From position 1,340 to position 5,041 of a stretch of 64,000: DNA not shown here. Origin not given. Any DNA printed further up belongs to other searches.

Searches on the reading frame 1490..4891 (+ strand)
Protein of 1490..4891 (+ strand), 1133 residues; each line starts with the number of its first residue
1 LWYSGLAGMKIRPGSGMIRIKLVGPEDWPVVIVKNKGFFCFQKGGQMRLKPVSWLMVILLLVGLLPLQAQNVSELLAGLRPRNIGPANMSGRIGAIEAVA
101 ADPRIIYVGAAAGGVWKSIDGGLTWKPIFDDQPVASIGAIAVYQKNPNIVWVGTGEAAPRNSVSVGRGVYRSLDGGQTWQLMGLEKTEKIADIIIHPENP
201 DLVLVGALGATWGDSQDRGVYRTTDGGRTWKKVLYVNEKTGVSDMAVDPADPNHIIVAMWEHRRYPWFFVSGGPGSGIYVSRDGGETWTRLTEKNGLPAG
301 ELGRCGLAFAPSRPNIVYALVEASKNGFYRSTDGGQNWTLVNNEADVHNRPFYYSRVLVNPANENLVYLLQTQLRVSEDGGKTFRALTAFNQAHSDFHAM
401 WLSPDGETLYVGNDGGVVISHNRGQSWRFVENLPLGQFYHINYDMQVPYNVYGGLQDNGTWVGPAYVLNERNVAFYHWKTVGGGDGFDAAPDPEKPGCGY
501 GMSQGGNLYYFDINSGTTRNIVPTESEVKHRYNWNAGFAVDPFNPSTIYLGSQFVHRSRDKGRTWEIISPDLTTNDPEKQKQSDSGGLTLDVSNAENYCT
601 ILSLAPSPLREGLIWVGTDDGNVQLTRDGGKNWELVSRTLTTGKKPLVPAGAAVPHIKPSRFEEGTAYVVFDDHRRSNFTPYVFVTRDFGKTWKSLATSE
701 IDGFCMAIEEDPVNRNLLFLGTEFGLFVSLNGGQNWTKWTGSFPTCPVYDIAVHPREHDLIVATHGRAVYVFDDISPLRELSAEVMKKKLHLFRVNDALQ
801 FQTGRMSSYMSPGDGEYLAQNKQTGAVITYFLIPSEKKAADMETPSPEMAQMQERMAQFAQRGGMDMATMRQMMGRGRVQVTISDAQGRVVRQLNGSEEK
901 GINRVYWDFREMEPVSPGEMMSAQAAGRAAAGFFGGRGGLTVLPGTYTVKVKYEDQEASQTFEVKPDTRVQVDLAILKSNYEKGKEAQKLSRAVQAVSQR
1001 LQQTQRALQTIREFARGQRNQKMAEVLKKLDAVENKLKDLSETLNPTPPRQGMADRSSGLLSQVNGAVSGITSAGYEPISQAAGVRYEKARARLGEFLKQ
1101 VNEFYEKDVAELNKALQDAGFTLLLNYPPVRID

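Call 47: search_protein_families(library=pfam, proteins=[window:1490-4891:+], max_evalue=0.00001)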
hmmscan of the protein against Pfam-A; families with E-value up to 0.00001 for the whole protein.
window:1490-4891:+ (1133 aa): 5 families
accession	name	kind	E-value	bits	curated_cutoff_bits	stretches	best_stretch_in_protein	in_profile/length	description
PF15902.12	Sortilin-Vps10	-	6.4e-31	108.1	33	2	169-294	3-115/446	Sortilin, neurotensin receptor 3,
PF02012.26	BNR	-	3.5e-24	81.2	27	0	279-289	1-11/12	BNR/Asp-box repeat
PF24316.1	Tli3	-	3.8e-10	40.6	27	0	504-581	26-112/129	T6SS Tli3 immunity protein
PF13088.12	BNR_2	-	7.7e-10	39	31.4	0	220-394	140-258/277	BNR repeat-like domain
PF14870.12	PSII_BNR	-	8.7e-08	32.2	27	0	361-417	243-299/303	Photosynthesis system II assembly factor YCF48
